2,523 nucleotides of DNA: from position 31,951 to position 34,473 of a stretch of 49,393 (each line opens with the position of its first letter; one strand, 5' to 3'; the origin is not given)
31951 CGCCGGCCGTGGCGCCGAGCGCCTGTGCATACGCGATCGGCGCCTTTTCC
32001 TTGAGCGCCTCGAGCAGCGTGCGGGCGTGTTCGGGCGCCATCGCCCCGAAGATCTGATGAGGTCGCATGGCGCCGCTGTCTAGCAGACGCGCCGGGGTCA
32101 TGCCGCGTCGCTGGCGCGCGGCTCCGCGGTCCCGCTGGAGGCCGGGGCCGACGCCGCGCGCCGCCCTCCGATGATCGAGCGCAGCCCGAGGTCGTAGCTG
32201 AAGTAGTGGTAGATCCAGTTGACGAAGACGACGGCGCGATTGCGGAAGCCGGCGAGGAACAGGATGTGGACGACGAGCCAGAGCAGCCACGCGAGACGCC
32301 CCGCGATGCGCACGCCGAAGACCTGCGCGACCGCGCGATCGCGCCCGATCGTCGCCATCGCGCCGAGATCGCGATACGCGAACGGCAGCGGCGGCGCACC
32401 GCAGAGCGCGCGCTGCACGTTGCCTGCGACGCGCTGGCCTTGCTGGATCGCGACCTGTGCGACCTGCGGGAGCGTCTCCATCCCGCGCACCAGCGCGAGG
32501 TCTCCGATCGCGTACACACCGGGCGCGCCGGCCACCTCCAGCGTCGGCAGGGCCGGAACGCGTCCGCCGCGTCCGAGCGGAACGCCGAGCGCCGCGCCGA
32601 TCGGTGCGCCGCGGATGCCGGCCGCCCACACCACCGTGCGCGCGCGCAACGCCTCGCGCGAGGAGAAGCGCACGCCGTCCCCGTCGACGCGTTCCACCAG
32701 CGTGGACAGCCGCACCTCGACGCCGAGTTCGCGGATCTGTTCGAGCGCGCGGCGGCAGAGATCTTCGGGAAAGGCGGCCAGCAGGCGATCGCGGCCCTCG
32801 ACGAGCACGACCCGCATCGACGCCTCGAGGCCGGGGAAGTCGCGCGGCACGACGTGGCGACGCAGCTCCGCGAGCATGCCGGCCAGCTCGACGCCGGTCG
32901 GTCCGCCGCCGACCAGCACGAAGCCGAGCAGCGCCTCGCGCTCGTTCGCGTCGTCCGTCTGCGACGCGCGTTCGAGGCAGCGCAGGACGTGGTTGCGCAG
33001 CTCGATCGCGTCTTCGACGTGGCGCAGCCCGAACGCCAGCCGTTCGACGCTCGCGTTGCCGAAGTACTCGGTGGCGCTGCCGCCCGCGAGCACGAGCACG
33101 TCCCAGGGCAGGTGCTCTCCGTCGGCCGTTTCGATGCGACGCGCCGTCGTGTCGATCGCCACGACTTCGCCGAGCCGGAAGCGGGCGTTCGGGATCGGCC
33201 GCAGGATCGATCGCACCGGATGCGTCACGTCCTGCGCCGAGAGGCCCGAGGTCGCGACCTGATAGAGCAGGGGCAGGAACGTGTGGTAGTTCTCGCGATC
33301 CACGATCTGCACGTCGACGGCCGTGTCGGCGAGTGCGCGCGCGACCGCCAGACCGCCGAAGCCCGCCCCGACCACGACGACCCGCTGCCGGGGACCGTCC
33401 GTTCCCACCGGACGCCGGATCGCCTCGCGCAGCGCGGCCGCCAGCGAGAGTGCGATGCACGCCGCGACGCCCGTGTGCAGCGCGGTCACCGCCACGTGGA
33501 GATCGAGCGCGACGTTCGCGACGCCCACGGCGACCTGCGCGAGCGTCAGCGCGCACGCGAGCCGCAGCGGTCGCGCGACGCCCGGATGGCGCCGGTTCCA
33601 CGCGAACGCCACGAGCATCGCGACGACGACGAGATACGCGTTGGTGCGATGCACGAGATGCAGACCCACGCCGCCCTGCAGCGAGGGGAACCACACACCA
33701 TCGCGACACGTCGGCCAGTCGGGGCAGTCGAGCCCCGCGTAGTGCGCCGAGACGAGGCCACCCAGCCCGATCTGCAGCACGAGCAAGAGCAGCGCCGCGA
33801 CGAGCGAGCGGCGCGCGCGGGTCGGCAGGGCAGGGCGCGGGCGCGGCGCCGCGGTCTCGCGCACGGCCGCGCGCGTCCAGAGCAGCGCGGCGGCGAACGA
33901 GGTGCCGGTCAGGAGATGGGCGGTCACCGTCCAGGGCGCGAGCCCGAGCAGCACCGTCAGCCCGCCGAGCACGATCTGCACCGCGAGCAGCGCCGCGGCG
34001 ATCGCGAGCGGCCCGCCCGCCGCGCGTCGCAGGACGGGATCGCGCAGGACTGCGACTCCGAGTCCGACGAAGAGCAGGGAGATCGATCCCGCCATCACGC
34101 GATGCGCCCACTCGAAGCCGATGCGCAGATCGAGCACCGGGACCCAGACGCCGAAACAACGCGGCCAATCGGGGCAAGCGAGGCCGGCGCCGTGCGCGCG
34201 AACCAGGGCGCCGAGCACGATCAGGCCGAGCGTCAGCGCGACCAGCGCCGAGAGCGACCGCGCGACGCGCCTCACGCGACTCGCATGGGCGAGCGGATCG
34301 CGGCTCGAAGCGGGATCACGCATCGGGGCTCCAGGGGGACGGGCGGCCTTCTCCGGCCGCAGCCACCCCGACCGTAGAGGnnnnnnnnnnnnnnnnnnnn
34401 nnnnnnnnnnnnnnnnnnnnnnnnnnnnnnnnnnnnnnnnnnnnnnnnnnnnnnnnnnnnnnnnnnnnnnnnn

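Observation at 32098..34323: Heme A synthase (CtaA/COX15) fused in frame to a type II NADH dehydrogenase - a possible self-sufficient heme A synthase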

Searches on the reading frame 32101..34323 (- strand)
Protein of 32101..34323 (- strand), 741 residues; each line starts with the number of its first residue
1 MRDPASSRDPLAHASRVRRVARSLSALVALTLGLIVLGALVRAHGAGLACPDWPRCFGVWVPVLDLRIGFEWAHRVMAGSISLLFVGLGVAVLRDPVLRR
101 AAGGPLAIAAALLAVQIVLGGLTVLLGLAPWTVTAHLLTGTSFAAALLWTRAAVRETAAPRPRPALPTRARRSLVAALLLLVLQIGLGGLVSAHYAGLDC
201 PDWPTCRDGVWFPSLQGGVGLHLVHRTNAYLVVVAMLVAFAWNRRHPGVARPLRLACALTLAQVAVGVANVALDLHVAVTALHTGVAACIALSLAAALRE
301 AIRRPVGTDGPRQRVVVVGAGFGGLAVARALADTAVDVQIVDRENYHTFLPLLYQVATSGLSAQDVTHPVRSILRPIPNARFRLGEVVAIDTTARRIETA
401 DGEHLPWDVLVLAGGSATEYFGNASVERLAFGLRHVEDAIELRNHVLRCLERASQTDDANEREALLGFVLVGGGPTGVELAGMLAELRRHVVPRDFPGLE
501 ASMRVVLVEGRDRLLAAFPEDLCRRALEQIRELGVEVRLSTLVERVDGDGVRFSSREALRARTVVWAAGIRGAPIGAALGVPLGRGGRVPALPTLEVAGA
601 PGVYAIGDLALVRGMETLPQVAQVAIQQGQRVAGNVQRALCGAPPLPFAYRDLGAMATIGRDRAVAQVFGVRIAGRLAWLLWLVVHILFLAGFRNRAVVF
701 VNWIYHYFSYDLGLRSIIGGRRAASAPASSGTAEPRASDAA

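Call 4: search_protein_families(library=pfam, proteins=[window:32101-34323:-], max_evalue=0.01)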
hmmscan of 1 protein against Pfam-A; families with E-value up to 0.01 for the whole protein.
window:32101-34323:- (741 aa): 11 families
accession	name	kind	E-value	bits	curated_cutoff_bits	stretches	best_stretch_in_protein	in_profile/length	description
PF07992.20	Pyr_redox_2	-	1.8e-44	152.7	26.1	1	314-629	2-291/291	Pyridine nucleotide-disulphide oxidoreductase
PF02628.20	COX15-CtaA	-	4.3e-42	144.7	29.9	1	25-292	5-319/322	Cytochrome oxidase assembly protein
PF00070.33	Pyr_redox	-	3.3e-16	60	22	2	469-551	3-71/82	Pyridine nucleotide-disulphide oxidoreductase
PF22366.1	NDH2_C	-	1.2e-07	32.2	27.7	1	653-707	2-57/62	NDH2 C-terminal domain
PF01266.30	DAO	-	8.3e-06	26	27.9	1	314-344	1-31/353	FAD dependent oxidoreductase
PF13454.12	NAD_binding_9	-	0.0001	22.8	21.8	0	316-345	1-34/155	FAD-NAD(P)-binding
PF13450.12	NAD_binding_8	-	0.00092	19.9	21.9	1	317-345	1-29/68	NAD(P)-binding Rossmann-like domain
PF01494.25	FAD_binding_3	-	0.0018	18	22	0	314-346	3-35/349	FAD binding domain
PF13738.12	Pyr_redox_3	-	0.0019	18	30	0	316-346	1-32/305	Pyridine nucleotide-disulphide oxidoreductase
PF03486.20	HI0933_like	-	0.0025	17.7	50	0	314-345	2-33/244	HI0933-like protein Rossmann domain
PF00890.30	FAD_binding_2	-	0.0031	17.2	20.4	0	315-348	2-38/414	FAD binding domain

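Call 5: search_protein_families(library=ncbifam, proteins=[window:32101-34323:-], max_evalue=0.01)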
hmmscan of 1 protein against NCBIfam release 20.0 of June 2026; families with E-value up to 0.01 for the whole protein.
window:32101-34323:- (741 aa): 44 families (the best 25 are shown)
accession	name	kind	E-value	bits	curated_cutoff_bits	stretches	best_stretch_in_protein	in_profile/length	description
TIGR03169.1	Nterm_to_SelD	hypoth_equivalog_domain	3.1e-26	92.6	310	1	378-681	67-353/365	pyridine nucleotide-disulfide oxidoreductase family protein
NF042949.2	3PPDioc_HcaD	equivalog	7.5e-12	44.7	450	1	386-613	78-279/386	3-phenylpropionate/cinnamic acid dioxygenase ferredoxin--NAD(+) reductase subunit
TIGR02374.1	nitri_red_nirB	equivalog_domain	7.8e-10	37.8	578.35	1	386-614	76-282/794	nitrite reductase large subunit NirB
NF049943.1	SQR_III_seleno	exception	1e-09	37.8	525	1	314-418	2-108/406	type III sulfide quinone reductase, selenoprotein subtype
TIGR01350.1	lipoamide_DH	equivalog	1.3e-09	37.3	408.8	1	468-636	173-329/461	dihydrolipoyl dehydrogenase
TIGR04369.1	fusion_not_SelD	hypoth_equivalog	1.4e-09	36.7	700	2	550-681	191-324/701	oxidoreductase/SelD-related fusion protein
TIGR03385.1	CoA_CoA_reduc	equivalog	1.3e-08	34.1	578.8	1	402-617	97-290/439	CoA-disulfide reductase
NF003437.0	PRK04965.1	equivalog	3.8e-08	32.7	392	1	313-614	3-279/378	NADH:flavorubredoxin reductase NorW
NF041682.1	ant_diox_AndAa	equivalog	1.9e-06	26.9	650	1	382-449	76-145/406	anthranilate 1,2-dioxygenase system ferredoxin--NAD(+) reductase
NF003585.0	PRK05249.1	equivalog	2e-06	26.7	465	1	502-636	199-333/464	Si-specific NAD(P)(+) transhydrogenase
TIGR01438.1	TGR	subfamily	3.1e-06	26.3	475.85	0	506-633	207-339/485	thioredoxin and glutathione reductase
NF046103.1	NOXase_Strep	equivalog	1.2e-05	24.5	600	0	408-612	103-283/442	H2O-forming NADH oxidase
TIGR02053.1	MerA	equivalog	3.5e-05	23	454.45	1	468-636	170-328/465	mercury(II) reductase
NF007286.0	PRK09754.1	equivalog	3.6e-05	22.7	447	1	389-572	83-241/400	phenylpropionate dioxygenase ferredoxin reductase subunit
NF007123.0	PRK09564.1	equivalog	3.9e-05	22.5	458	0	310-345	147-182/444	CoA-disulfide reductase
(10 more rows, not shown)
